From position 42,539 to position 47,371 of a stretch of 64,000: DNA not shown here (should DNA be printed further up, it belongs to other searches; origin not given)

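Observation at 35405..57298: An unassigned TIM-barrel-like catalytic module in three (possibly four) paralogous copies, carried by giant T9SS cargo proteins beside two GH78 rhamnosidases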

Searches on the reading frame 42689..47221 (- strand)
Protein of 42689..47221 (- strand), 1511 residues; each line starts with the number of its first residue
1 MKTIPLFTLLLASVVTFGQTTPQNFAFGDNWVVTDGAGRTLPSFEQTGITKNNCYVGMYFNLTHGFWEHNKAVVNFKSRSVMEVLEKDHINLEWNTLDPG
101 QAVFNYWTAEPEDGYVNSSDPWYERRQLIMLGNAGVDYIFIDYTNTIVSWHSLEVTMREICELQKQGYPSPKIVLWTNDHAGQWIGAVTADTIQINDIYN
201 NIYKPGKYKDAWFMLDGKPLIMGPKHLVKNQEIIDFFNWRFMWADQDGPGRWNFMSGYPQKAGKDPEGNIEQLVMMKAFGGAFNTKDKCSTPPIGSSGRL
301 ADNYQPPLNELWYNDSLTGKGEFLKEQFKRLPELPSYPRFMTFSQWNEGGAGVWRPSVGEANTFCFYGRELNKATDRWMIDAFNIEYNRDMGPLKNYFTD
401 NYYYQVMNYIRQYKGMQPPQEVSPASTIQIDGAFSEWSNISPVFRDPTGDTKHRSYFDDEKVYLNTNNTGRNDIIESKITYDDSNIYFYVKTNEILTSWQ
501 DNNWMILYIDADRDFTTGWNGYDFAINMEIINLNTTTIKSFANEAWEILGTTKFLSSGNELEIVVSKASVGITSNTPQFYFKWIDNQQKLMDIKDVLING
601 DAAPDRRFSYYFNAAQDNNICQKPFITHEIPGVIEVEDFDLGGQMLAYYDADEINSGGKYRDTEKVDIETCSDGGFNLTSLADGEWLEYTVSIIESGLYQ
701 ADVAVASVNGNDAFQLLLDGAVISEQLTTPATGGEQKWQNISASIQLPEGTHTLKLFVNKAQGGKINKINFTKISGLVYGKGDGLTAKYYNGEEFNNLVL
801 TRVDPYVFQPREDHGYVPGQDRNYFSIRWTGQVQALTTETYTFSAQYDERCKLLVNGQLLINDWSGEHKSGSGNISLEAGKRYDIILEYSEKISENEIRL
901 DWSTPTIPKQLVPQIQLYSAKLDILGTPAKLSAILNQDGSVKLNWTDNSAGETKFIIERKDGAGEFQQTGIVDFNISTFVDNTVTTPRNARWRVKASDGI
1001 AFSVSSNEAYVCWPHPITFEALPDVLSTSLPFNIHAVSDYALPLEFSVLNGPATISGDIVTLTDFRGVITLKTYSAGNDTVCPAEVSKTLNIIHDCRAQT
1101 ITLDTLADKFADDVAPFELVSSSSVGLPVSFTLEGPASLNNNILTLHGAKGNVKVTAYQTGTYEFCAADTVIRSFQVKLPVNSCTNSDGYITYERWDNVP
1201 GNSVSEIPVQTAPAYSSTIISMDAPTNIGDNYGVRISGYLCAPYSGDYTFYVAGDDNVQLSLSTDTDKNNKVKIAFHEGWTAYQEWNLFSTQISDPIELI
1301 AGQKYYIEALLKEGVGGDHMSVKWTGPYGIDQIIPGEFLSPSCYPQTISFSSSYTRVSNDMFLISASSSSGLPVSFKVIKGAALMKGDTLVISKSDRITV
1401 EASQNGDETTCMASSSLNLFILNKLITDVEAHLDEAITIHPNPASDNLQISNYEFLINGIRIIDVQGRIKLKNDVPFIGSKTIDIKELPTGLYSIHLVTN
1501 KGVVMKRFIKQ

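Call 4: search_protein_families(library=pfam, proteins=[window:42689-47221:-], max_evalue=0.01)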
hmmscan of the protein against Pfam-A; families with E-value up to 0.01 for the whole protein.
window:42689-47221:- (1511 aa): 5 families
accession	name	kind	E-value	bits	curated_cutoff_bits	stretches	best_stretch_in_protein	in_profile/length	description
PF07691.17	PA14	-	8.4e-29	100.7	24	2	783-914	3-145/147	PA14 domain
PF03422.21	CBM_6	-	2.8e-18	66.9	28.9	1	659-773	4-125/125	Carbohydrate binding module (family 6)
PF18962.6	Por_Secre_tail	-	1.9e-10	41.4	27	1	1439-1509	1-74/75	Secretion system C-terminal sorting domain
PF18099.7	CBM_35_2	-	2.9e-09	37.4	23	1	666-758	5-100/112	Carbohydrate binding module (family 35)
PF10528.15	GLEYA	-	0.00013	22.7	26.2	0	1234-1266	3-36/91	GLEYA domain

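Call 12: search_protein_families(library=ncbifam, proteins=[window:42689-47221:-], max_evalue=0.1)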
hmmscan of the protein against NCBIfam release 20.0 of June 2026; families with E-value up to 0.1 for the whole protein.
window:42689-47221:- (1511 aa): 3 families
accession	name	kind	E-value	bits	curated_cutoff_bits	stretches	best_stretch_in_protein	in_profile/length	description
TIGR04183.1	Por_Secre_tail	domain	8.3e-10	38.5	23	1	1439-1511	1-72/72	T9SS type A sorting domain-containing protein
NF041776.1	xylosidase_Xyl3A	equivalog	7.4e-09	34.1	1250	1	780-902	441-568/846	xylan 1,4-beta-xylosidase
TIGR04145.2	Firmicu_CTERM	equivalog_domain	0.0065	16.4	50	0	467-500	20-52/191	Firmicu-CTERM sorting domain-containing protein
